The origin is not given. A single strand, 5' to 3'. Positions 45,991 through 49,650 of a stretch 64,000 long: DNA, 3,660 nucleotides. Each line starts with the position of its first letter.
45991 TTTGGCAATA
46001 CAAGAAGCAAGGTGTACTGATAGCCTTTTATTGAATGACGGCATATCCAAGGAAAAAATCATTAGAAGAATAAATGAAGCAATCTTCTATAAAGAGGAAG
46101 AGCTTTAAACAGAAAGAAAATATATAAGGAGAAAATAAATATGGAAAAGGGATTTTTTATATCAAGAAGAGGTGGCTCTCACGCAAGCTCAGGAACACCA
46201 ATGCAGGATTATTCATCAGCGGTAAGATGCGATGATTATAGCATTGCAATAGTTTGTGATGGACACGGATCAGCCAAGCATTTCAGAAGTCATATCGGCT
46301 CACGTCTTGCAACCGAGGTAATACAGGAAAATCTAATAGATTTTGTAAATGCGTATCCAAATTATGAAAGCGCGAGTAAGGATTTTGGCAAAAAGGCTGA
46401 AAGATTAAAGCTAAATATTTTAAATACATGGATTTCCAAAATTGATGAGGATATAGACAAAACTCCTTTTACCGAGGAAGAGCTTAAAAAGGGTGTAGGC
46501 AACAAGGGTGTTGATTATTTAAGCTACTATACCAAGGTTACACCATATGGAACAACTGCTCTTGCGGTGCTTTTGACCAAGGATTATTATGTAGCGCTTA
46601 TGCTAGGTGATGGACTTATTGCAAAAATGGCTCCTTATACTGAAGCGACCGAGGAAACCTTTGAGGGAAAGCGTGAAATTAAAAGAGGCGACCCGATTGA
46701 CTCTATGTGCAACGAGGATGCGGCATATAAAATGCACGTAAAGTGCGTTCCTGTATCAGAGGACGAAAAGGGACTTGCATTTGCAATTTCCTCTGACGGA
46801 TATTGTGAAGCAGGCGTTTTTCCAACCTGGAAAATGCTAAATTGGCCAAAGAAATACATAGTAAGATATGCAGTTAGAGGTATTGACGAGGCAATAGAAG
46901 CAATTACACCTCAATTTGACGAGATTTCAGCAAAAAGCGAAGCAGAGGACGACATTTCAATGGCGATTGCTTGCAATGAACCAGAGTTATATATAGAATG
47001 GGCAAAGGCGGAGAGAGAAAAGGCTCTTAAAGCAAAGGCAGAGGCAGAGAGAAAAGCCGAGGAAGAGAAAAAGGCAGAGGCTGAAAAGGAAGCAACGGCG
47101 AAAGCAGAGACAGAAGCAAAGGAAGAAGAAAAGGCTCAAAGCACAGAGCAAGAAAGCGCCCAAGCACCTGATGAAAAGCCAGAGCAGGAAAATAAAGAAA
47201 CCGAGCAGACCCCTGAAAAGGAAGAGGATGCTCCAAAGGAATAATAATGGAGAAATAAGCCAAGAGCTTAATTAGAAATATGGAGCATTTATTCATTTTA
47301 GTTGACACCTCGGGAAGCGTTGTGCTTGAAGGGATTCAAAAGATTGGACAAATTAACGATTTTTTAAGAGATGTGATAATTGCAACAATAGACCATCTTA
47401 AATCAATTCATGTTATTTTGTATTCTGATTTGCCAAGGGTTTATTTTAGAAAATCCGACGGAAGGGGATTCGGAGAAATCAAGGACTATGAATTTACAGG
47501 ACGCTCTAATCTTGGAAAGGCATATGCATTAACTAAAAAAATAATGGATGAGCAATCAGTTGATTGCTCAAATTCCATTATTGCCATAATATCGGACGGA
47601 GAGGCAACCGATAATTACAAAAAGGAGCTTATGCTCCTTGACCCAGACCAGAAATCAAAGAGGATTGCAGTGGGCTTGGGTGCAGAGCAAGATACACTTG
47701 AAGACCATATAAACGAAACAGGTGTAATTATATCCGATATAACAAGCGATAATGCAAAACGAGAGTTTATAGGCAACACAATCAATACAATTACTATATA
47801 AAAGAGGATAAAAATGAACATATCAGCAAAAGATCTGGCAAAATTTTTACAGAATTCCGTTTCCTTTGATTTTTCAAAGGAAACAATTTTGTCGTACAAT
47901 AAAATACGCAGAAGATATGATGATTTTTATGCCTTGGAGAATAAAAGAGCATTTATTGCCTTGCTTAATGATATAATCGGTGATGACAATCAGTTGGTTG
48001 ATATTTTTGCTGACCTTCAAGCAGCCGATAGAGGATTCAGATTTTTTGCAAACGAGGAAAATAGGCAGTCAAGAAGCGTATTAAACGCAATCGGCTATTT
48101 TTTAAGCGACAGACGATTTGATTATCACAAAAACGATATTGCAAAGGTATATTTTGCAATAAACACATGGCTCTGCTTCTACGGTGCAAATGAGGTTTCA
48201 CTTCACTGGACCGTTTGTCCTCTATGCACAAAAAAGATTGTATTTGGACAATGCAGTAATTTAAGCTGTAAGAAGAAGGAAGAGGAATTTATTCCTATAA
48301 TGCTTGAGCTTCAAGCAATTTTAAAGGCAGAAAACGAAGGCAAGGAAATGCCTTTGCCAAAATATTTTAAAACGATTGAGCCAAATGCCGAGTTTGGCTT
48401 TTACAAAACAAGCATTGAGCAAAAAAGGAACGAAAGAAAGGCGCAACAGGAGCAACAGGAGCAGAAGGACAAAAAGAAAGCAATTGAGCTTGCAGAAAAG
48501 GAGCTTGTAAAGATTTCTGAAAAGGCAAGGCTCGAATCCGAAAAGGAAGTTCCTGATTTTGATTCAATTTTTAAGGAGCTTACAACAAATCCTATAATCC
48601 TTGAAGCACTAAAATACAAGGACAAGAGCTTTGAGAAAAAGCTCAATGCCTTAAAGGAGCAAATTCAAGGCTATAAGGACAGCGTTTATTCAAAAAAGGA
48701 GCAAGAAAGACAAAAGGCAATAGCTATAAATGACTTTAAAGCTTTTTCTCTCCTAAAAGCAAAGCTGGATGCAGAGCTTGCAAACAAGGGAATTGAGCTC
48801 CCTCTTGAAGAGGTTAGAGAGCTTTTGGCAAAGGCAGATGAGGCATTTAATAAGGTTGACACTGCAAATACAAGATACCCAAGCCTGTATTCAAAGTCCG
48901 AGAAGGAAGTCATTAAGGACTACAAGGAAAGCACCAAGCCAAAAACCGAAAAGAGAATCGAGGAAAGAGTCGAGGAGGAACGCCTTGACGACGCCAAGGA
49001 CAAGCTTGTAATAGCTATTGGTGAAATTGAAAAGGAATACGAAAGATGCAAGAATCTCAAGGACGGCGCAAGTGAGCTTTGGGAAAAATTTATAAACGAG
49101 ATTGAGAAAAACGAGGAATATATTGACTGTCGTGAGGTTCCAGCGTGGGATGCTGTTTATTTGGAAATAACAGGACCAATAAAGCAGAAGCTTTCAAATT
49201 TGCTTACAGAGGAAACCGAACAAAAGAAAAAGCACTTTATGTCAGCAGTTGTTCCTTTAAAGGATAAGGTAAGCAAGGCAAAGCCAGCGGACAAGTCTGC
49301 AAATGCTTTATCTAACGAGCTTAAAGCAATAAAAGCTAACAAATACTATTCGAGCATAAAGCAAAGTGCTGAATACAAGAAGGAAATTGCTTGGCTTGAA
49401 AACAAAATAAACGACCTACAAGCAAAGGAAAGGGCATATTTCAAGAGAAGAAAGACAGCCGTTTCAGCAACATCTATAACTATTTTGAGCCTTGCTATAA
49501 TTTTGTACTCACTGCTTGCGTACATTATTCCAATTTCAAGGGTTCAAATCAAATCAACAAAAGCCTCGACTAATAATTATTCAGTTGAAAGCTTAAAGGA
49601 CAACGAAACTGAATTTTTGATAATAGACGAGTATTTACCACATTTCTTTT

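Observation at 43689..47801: Four vWA paralogs surround the PP2C gene, and one has every MIDAS position substituted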

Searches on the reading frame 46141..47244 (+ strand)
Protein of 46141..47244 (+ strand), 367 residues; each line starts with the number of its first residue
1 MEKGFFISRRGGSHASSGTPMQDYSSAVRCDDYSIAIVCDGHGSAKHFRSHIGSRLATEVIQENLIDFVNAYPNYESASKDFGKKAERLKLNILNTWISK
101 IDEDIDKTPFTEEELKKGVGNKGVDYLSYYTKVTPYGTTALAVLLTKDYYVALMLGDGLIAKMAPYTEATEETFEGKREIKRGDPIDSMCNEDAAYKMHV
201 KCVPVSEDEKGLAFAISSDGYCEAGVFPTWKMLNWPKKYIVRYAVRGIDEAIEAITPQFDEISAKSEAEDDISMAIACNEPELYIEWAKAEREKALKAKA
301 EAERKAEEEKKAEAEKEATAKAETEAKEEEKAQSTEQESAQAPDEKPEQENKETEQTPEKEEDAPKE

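Call 3: search_protein_families(library=pfam, proteins=[window:46141-47244:+], max_evalue=0.1)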
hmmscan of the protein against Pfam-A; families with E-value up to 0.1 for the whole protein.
window:46141-47244:+ (367 aa): 1 family
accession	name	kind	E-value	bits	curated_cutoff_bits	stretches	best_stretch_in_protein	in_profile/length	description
PF13672.11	PP2C_2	-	3.7e-24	85.9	24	1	10-223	1-176/209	Protein phosphatase 2C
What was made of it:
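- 46141..47244 (+): PP2C-family phosphatase (367 aa) with a low-complexity KAEAE/EEK C-terminal tail. PP2C_2 E 3.7e-24 (call 3).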

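Call 4: search_protein_families(library=ncbifam, proteins=[window:46141-47244:+], max_evalue=0.1)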
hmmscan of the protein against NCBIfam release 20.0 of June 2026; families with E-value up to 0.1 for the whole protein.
window:46141-47244:+ (367 aa): 0 families

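Call 5: search_protein_families(library=padloc, proteins=[window:46141-47244:+], max_evalue=0.1)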
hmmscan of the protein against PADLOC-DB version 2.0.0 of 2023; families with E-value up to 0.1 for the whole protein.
window:46141-47244:+ (367 aa): 0 families

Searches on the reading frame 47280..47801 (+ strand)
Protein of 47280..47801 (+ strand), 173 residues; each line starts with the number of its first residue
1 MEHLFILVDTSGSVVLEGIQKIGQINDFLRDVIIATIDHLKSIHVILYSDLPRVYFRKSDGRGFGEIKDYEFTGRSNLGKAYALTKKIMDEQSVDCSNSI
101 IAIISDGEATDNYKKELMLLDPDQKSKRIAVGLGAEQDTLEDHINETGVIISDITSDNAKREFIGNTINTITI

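Call 3: search_protein_families(library=pfam, proteins=[window:47280-47801:+], max_evalue=0.1)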
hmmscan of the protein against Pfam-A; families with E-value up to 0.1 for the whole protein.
window:47280-47801:+ (173 aa): 5 families
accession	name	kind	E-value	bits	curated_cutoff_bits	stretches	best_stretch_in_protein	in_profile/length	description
PF13519.12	VWA_2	-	3.8e-07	31.1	27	1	5-108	2-107/107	von Willebrand factor type A domain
PF00092.34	VWA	-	9.5e-06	26.4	23.8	1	4-138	2-144/174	von Willebrand factor type A domain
PF06707.17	DUF1194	-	0.038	13.7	27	0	72-115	91-134/206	Protein of unknown function (DUF1194)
PF23822.1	DUF7192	-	0.062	13.1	27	0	66-99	36-72/281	Domain of unknown function (DUF7192)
PF05762.20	VWA_CoxE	-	0.082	12.8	26.4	0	71-143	125-195/222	VWA domain containing CoxE-like protein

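Call 4: search_protein_families(library=ncbifam, proteins=[window:47280-47801:+], max_evalue=0.1)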
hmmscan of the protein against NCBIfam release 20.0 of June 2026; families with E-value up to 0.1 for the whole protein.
window:47280-47801:+ (173 aa): 0 families

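Call 5: search_protein_families(library=padloc, proteins=[window:47280-47801:+], max_evalue=0.1)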
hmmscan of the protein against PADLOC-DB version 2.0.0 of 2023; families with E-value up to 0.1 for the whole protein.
window:47280-47801:+ (173 aa): 0 families

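Call 72: search_solved_structures(query=window:47280-47801:+, max_evalue=1, show_alignments=1)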
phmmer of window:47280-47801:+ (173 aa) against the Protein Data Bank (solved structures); distinct sequences matched with E-value up to 1: 1.
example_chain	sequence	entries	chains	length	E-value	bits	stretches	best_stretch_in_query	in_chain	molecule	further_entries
7a24_z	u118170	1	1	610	0.5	13.5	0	41-157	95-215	GLDH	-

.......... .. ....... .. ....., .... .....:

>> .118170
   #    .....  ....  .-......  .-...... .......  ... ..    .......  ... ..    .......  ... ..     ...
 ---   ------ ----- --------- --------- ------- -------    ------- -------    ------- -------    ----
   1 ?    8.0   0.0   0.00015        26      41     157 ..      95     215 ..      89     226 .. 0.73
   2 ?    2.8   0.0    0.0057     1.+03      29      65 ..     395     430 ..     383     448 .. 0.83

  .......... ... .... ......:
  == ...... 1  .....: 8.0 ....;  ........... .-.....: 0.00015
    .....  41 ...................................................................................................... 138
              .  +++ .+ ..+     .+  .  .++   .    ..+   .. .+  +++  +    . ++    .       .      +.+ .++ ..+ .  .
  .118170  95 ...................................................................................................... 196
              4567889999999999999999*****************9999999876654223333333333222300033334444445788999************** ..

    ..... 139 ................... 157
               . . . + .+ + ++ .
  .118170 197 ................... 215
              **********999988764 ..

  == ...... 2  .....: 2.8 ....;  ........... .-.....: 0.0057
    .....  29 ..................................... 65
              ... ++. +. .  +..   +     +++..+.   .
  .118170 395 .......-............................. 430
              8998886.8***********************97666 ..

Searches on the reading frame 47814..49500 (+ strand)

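Call 60: search_protein_families(library=pfam, proteins=[window:47814-49500:+], max_evalue=1)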
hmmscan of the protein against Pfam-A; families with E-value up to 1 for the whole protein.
window:47814-49500:+ (562 aa): 1 family
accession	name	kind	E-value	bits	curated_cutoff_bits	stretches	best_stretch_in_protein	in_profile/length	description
PF13738.12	Pyr_redox_3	-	0.039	13.6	30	0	359-410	194-246/305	Pyridine nucleotide-disulphide oxidoreductase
